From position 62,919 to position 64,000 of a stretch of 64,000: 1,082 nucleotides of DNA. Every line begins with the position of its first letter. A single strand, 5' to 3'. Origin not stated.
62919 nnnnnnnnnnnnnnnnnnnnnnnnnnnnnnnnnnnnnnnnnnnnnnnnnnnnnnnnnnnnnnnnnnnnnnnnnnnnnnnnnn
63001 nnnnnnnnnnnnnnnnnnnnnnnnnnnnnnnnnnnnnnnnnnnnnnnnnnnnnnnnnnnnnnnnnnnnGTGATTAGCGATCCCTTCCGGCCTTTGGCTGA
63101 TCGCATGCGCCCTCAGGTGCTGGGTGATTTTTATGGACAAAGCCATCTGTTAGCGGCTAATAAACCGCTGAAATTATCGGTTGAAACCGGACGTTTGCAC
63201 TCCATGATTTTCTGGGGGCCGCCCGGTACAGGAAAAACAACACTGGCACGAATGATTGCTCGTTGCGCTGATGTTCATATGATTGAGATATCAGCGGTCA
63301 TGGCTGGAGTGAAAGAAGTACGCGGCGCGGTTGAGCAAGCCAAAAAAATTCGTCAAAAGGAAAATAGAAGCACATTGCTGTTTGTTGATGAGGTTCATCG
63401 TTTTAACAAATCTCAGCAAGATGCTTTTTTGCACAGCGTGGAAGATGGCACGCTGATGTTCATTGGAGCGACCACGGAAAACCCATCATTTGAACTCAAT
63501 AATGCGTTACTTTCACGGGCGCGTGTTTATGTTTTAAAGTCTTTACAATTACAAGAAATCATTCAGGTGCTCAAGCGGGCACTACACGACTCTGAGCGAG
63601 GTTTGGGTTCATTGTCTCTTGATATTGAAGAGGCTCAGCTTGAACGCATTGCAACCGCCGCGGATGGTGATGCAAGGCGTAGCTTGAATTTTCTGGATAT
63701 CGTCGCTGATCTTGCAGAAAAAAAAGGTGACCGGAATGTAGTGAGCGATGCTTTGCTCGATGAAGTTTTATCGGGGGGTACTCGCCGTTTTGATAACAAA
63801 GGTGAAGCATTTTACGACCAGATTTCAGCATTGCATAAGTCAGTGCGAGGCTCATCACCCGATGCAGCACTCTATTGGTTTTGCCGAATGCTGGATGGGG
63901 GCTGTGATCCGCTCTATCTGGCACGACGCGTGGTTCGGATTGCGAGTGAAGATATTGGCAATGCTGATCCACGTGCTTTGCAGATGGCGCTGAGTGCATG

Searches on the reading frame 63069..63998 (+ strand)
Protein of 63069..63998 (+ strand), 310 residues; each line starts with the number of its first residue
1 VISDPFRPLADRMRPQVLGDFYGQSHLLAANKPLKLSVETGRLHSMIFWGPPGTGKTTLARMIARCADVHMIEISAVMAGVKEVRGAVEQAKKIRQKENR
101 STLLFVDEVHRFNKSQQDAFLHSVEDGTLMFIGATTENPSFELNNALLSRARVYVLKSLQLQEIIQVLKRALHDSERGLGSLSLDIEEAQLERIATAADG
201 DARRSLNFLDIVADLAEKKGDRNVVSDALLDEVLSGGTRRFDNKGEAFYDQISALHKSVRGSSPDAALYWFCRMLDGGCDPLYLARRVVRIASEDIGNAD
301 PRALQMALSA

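Call 80: search_protein_families(library=ncbifam, proteins=[window:63069-63998:+], max_evalue=0.00001)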
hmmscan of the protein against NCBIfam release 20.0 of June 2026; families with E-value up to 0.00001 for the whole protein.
window:63069-63998:+ (310 aa): 63 families (the best 25 are shown)
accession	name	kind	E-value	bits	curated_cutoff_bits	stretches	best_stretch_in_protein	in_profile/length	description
NF009881.0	PRK13341.1-2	equivalog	1.6e-103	347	651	1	7-306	16-316/736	AAA family ATPase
NF009883.0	PRK13341.1-4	equivalog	1.3e-91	307.6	668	1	8-304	20-317/729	AAA family ATPase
NF009882.0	PRK13341.1-3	equivalog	6.5e-79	265.8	1197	1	7-306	18-318/734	AAA family ATPase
NF009880.0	PRK13341.1-1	equivalog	3.3e-62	210.7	891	1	7-309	6-293/599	AAA family ATPase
NF011289.0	PRK14700.1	equivalog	1.4e-45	155.7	570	1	123-310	3-188/300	recombination factor protein RarA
TIGR02397.1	dnaX_nterm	equivalog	4.6e-24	85.3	250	2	70-227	87-237/355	DNA polymerase III subunit gamma/tau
NF011526.0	PRK14965.1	equivalog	7.3e-21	74.6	670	2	66-225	85-237/578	DNA polymerase III subunits gamma and tau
NF004046.1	PRK05563.1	equivalog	1e-18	67.6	400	2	71-219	89-230/567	DNA polymerase III subunit gamma/tau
NF011522.0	PRK14961.1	equivalog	4.8e-18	65.1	562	2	70-227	89-239/363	DNA polymerase III subunits gamma and tau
NF000868.0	PRK00080.1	equivalog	1.1e-16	60.7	282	1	11-135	17-138/330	Holliday junction branch migration DNA helicase RuvB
NF006585.0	PRK09111.1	equivalog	1.1e-16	60.6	604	1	72-212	120-253/616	DNA polymerase III subunit gamma/tau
NF005171.0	PRK06645.1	equivalog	1.1e-16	60.5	614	1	71-234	101-255/509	DNA polymerase III subunits gamma and tau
NF011523.0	PRK14962.1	equivalog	1.2e-16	60.6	576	1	71-229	88-239/474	DNA polymerase III subunits gamma and tau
NF011514.0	PRK14953.1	equivalog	1.3e-16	60.6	536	1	70-228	89-240/488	DNA polymerase III subunits gamma and tau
NF004962.0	PRK06305.1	equivalog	1.4e-16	60.7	559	2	76-229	98-243/465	DNA polymerase III subunits gamma and tau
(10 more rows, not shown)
